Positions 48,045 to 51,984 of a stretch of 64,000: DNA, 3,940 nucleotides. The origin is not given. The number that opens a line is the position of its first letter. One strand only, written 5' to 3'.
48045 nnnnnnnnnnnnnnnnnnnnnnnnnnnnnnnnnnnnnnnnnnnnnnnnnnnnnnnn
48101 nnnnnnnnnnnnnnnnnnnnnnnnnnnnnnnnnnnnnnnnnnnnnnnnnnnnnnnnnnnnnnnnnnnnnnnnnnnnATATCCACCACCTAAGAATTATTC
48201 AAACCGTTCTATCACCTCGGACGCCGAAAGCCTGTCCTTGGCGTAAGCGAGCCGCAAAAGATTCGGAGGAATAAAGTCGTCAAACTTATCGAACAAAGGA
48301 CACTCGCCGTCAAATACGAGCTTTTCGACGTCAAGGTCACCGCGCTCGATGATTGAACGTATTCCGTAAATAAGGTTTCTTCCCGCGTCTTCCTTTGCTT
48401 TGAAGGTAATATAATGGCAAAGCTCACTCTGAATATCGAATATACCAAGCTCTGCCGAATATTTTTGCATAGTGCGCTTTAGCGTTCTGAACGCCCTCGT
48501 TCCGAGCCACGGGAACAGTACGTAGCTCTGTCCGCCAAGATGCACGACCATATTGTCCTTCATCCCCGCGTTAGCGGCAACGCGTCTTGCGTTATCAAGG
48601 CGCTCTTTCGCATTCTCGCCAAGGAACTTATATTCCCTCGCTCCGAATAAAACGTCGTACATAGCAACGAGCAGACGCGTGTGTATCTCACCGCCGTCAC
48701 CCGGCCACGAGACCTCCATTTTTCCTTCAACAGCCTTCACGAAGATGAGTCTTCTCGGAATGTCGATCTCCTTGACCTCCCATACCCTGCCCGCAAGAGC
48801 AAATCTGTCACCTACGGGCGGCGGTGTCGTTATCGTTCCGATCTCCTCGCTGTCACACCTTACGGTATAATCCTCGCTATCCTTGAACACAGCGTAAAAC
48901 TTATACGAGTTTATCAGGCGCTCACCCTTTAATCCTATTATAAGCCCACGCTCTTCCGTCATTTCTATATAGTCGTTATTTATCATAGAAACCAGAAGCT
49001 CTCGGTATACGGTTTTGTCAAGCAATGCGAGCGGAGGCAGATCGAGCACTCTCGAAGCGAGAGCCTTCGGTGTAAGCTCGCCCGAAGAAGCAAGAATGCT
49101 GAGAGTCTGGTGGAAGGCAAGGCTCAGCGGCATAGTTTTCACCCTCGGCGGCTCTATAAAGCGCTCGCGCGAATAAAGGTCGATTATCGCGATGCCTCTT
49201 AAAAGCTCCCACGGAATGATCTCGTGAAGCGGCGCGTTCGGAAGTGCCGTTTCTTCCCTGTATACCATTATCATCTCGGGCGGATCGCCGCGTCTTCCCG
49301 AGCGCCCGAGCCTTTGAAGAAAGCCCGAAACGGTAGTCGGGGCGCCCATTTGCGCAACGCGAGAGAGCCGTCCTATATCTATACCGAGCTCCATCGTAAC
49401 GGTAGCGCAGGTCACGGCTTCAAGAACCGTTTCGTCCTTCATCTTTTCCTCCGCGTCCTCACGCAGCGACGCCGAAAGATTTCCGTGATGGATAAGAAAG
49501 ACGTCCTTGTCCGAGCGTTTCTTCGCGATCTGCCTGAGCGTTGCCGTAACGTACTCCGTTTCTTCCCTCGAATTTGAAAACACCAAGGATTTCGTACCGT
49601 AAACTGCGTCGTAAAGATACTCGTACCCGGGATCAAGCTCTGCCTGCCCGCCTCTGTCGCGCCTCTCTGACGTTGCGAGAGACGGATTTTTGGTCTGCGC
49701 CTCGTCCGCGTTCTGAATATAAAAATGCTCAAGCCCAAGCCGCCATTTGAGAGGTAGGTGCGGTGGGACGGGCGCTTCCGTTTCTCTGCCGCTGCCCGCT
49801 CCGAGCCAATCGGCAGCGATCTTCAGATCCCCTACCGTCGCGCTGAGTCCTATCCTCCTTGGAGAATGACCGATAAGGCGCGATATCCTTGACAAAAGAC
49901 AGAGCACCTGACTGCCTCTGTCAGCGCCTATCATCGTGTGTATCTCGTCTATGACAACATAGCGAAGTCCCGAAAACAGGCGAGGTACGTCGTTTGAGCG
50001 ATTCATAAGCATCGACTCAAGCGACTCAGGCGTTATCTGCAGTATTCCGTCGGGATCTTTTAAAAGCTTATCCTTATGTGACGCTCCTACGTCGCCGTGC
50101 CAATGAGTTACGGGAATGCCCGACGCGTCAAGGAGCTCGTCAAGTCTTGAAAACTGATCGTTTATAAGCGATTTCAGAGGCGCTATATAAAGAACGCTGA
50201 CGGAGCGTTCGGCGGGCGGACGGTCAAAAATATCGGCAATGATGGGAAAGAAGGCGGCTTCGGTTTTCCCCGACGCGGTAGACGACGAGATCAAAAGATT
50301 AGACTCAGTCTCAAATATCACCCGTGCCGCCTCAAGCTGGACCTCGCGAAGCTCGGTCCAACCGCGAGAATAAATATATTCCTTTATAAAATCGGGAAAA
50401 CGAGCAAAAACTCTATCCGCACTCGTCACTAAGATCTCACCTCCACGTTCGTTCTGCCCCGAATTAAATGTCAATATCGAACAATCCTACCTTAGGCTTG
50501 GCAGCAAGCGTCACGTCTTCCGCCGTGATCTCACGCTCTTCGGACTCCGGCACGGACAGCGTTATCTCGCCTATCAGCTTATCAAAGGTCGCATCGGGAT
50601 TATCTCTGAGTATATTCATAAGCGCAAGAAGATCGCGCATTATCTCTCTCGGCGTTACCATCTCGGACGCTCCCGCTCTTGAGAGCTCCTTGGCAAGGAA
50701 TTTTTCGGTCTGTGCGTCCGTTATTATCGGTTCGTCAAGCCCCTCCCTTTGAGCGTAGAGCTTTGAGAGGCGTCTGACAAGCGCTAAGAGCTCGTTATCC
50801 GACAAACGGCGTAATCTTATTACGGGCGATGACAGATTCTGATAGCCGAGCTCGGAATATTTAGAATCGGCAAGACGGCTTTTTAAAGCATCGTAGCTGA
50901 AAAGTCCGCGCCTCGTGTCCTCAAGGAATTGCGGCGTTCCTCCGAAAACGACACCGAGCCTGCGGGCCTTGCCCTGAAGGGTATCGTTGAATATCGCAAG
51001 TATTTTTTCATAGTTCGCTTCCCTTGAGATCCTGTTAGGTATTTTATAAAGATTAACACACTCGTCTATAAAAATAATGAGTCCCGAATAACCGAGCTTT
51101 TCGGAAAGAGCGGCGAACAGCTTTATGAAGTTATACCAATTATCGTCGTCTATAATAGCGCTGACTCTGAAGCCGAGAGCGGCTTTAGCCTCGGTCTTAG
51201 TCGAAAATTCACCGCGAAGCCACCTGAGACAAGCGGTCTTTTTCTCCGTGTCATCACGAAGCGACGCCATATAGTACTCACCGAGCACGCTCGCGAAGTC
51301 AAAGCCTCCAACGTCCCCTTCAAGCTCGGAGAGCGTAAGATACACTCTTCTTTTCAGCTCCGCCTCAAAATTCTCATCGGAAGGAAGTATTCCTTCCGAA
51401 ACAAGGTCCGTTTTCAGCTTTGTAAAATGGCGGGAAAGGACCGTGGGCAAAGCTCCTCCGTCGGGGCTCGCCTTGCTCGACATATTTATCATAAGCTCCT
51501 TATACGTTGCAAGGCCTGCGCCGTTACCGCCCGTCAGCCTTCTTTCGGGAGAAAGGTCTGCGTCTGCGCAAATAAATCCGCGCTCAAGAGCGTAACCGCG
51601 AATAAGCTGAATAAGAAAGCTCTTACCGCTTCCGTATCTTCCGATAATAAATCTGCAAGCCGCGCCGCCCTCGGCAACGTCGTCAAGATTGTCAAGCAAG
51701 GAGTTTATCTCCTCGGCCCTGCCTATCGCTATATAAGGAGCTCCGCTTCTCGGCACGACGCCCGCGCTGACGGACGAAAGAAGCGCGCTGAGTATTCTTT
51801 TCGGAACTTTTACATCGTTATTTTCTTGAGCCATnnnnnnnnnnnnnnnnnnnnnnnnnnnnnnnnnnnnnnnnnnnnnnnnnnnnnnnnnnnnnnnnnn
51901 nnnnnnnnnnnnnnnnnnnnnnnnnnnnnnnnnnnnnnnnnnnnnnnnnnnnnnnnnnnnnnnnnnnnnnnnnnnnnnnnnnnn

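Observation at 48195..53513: TerB-N/TerB-C protein, BrxD-like ATPase and Lhr-like helicase: a Shango-type candidate anti-phage cassette embedded in housekeeping DNA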

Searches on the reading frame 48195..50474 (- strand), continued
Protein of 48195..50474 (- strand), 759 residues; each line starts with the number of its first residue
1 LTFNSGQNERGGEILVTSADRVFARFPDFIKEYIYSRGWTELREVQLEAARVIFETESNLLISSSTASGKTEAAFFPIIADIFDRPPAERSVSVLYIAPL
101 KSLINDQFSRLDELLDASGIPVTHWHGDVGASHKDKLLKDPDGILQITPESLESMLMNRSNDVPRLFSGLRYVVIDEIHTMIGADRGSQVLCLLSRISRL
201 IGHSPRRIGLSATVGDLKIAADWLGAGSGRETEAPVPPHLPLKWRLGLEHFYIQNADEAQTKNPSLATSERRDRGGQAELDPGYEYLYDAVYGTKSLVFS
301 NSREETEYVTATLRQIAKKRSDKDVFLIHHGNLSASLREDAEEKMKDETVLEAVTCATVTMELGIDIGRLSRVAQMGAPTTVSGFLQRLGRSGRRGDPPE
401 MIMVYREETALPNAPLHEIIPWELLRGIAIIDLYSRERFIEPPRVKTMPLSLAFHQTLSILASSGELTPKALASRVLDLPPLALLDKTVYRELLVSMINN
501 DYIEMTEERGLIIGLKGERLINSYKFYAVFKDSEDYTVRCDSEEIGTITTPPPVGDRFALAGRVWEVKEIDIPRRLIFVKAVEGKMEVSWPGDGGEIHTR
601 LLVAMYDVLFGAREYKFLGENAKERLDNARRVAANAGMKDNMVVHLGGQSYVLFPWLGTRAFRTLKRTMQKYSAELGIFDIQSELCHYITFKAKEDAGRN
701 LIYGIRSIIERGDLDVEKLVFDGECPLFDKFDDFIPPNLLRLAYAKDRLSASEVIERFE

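Call 68: fold_search(model_id=the predicted structure, library=pdb)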
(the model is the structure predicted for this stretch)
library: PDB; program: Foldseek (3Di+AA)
matches with E <= 10: 1753; with E <= 0.001: 540
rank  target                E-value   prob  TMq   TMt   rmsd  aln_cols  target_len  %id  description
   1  5v9x_A                9.3e-21  1.00  0.31  0.30  27.9       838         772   20  Structure of Mycobacterium smegmatis helicase Lhr bound to ssDNA and AMP-PNP (released 2017-12-06)
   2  6znp_B                1.9e-17  1.00  0.26  0.28  31.4       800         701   16  Crystal Structure of DUF1998 helicase MrfA bound to DNA (released 2020-11-25)
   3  6zns                  1.8e-16  1.00  0.26  0.31  31.0       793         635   18  Crystal Structure of DUF1998 helicase MrfA (released 2020-11-25)
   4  6znq_B                4.1e-16  1.00  0.27  0.28  31.6       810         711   15  Crystal Structure of DUF1998 helicase MrfA bound to DNA and AMPPNP (released 2020-11-25)
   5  6znp_A                1.1e-15  1.00  0.27  0.27  31.8       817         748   16  Crystal Structure of DUF1998 helicase MrfA bound to DNA (released 2020-11-25)
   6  8r08_G                2.5e-12  1.00  0.25  0.31  17.4       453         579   16  Cryo-EM structure of the cross-exon pre-B+AMPPNP complex (released 2024-05-22)
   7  3sqw_A                4.9e-12  1.00  0.27  0.38  21.7       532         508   14  Structure of Mss116p (NTE deletion) bound to ssRNA and AMP-PNP (released 2011-10-12)
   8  9b15_A                9.4e-12  1.00  0.26  0.28  26.4       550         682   20  Superfamily 2 helicase Hel308 containing the beta-hairpin from DNA pol theta helicase-like domain (released 2025-03-19)
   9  6l5m_A                1.2e-11  1.00  0.24  0.45  19.5       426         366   18  Crystal structure of human DEAD-box RNA helicase DDX21 in complex with AMP (released 2020-06-17)
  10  3i5x_A                1.3e-11  1.00  0.26  0.37  20.9       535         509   16  Structure of Mss116p bound to ssRNA and AMP-PNP (released 2009-09-08)
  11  6l5l                  1.4e-11  1.00  0.25  0.46  13.7       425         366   17  Crystal structure of human DEAD-box RNA helicase DDX21 at apo state (released 2020-06-17)
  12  7zml_D                1.4e-11  1.00  0.24  0.38  27.0       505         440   19  Crystal structure of human RECQL5 helicase APO form in complex with engineered nanobody (Gluebody) G1-001 (released 2022-06-22)
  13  5lb5_D                1.6e-11  1.00  0.24  0.38  19.3       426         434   20  Crystal structure of human RECQL5 helicase in complex with ADP/Mg (tricilinc form). (released 2016-07-06)
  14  2p6r_A                2.2e-11  1.00  0.25  0.27  26.9       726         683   17  Crystal structure of superfamily 2 helicase Hel308 in complex with unwound DNA (released 2007-06-12)
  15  7zmp_A                2.4e-11  1.00  0.24  0.37  27.3       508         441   19  Crystal structure of human RECQL5 helicase APO form in complex with engineered nanobody (Gluebody) G3-055 (released 2022-06-22)
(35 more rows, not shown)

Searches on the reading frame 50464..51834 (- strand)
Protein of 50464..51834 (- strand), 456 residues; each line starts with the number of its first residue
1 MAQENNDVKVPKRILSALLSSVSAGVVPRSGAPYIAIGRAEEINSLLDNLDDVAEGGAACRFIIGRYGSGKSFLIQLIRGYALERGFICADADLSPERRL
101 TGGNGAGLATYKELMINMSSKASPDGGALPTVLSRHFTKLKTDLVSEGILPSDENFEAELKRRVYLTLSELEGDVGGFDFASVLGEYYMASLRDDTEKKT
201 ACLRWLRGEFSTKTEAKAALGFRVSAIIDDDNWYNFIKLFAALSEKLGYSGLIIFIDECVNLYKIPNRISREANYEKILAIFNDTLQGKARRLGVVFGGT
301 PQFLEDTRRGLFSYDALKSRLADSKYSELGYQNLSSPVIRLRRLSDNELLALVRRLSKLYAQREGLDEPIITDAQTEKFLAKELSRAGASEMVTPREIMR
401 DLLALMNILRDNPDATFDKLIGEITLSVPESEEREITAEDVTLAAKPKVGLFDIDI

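Call 3: search_protein_families(library=pfam, proteins=[window:50464-51834:-], max_evalue=0.01)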
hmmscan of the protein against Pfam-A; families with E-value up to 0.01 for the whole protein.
window:50464-51834:- (456 aa): 3 families
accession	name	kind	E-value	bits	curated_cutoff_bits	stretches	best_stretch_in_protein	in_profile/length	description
PF10923.14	BrxC_BrxD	-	5.2e-147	490.5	22.2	1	10-423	1-412/414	BREX system ATP-binding protein BrxC/D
PF13191.12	AAA_16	-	1e-06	29.8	32.6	1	37-89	3-55/167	AAA ATPase domain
PF13401.12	AAA_22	-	0.0021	18.8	27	0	57-80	4-27/130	AAA domain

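Call 4: search_protein_families(library=padloc, proteins=[window:50464-51834:-], max_evalue=0.01)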
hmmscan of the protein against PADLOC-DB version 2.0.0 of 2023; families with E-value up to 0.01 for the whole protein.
window:50464-51834:- (456 aa): 3 families
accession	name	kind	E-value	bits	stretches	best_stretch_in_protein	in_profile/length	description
PDLC03959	SngB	-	3.7e-161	535.1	1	8-432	4-426/439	-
PDLC02494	BrxD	-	1.5e-42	144.3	1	15-415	9-404/440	BrxD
PDLC04140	mad8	-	0.0045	14.5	0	51-172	22-124/314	mads_8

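Call 5: search_protein_families(library=ncbifam, proteins=[window:50464-51834:-], max_evalue=0.01)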
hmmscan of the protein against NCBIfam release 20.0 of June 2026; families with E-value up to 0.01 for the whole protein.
window:50464-51834:- (456 aa): 1 family
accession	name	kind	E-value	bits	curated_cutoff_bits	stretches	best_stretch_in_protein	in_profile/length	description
NF033438.1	BREX_BrxD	equivalog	1.9e-42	145.8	350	1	17-414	7-399/423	BREX system ATP-binding protein BrxD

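Call 28: search_solved_structures(query=window:50464-51834:-, max_evalue=0.01)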
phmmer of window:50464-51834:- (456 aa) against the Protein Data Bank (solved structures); distinct sequences matched with E-value up to 0.01: 0.

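Call 48: search_dna_similar(query=window:50464-51834:-, collection=plasmids, mode=protein, max_rows=25, max_evalue=1e-10)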
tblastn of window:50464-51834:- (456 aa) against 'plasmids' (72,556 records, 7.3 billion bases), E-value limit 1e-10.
Records with a match: 695; places in all: 698; records where one place covers at least 80% of the query: 679.
Best place of each record, by identity: <60% 695.
By first word of the organism name: Klebsiella 449; Salmonella 144; Escherichia 14; Sulfitobacter 7; Phaeobacter 5; Bradyrhizobium 4; Azospirillum 4; Raoultella 4; Paracoccus 3; Burkholderia 3; and 47 more.
By predicted mobility (MOB-suite, as given by PLSDB): conjugative 542; non-mobilizable 108; mobilizable 45.
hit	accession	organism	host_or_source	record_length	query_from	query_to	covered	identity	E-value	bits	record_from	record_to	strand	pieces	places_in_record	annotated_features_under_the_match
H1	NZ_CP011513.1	Paenibacillus peoriae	cell culture,soil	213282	6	425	92%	49.4%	1e-128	417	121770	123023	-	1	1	ATP-binding protein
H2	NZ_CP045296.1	Paenibacillus cellulositrophicus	cell culture,Thai soil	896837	6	437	95%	47.8%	2e-132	428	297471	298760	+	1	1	ATP-binding protein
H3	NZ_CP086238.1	Clostridium estertheticum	single colony,bovine feces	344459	9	432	93%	46.8%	6e-118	387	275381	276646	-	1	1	ATP-binding protein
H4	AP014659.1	Bradyrhizobium diazoefficiens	-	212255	28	439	90%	41.4%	1e-93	317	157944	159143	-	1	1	uncharacterized protein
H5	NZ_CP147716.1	Bradyrhizobium sp. 27S5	-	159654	28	439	90%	41.3%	4e-95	321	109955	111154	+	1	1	ATP-binding protein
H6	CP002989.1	halophilic archaeon DL31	-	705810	28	440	91%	41.1%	3e-97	327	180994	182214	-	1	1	hypothetical protein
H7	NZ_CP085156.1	Pseudosulfitobacter sp. DSM 107133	cell culture,Seawater from the North ...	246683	28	447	92%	40.3%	6e-88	300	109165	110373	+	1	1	ATP-binding protein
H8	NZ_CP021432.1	Yoonia vestfoldensis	Skeletonema marinoi strain RO5AC,Cell ...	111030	28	447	92%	40.3%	1e-87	299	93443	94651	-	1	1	ATP-binding protein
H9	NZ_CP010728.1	Phaeobacter inhibens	cell culture,clam larvae aquaculture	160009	28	447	92%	40.3%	1e-87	299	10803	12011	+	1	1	ATP-binding protein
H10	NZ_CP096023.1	Halocatena salina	cell culture,sediment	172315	28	440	91%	40.9%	1e-95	322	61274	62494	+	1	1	ATP-binding protein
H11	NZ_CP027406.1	Roseobacter denitrificans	Environment,seaweed, Enteromorpha linza ...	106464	28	447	92%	40.1%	4e-87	298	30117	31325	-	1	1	ATP-binding protein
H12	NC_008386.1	Roseobacter denitrificans OCh 114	-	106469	28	447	92%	40.1%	4e-87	298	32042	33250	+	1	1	ATP-binding protein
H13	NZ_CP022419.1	Pseudosulfitobacter pseudonitzschiae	Skeletonema marinoi strain RO5AC,Cell ...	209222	28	448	92%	40.0%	4e-88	300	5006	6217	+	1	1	ATP-binding protein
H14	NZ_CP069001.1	Sulfitobacter mediterraneus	Skeletonema costatum,The surface ...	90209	28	448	92%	40.0%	1e-87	299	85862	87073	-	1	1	ATP-binding protein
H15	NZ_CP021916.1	Sagittula sp. P11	cell culture,sulfidic waters (60 m) ...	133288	28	427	88%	42.0%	2e-89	305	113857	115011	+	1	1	ATP-binding protein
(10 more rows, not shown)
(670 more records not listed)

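Call 49: get_annotated_region(hit=H3, flank=6000)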
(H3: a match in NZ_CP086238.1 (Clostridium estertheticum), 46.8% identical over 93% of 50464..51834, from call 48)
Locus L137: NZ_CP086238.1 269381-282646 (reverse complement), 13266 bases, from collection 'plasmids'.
description: Clostridium estertheticum strain CF002 plasmid pCF002-344, complete sequence
organism: Clostridium estertheticum (NCBI taxid 238834)
taxonomy: Bacteria; Bacillota; Clostridia; Eubacteriales; Clostridiaceae; Clostridium; Clostridium estertheticum
host: -; source: single colony,bovine feces; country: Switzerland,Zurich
typing (MOB-suite, as given by PLSDB): non-mobilizable
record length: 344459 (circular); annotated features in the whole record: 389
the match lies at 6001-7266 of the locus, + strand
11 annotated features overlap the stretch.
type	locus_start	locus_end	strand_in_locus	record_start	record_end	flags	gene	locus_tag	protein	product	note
CDS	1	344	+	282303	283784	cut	-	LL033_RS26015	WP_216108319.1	amino acid adenylation domain-containing protein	-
CDS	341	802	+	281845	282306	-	-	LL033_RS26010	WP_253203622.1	GNAT family N-acetyltransferase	-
CDS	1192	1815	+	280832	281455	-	-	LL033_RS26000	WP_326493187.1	MFS transporter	GO:0055085 - transmembrane transport [Evidence IEA]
CDS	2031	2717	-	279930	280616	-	-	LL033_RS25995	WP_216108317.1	alpha/beta hydrolase-fold protein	-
CDS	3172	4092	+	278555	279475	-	-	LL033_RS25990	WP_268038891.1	relaxase/mobilization nuclease domain-containing protein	-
CDS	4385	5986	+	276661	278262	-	-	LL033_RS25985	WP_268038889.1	TerB N-terminal domain-containing protein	-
CDS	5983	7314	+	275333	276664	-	-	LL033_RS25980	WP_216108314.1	ATP-binding protein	-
CDS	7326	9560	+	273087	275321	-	-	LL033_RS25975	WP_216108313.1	DEAD/DEAH box helicase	-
CDS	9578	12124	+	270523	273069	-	-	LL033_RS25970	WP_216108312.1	ATP-binding cassette domain-containing protein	-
CDS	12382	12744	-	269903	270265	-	-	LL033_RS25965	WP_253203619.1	IS110 family transposase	-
CDS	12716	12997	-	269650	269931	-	-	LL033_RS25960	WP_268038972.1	transposase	GO:0006313 - DNA transposition [Evidence IEA]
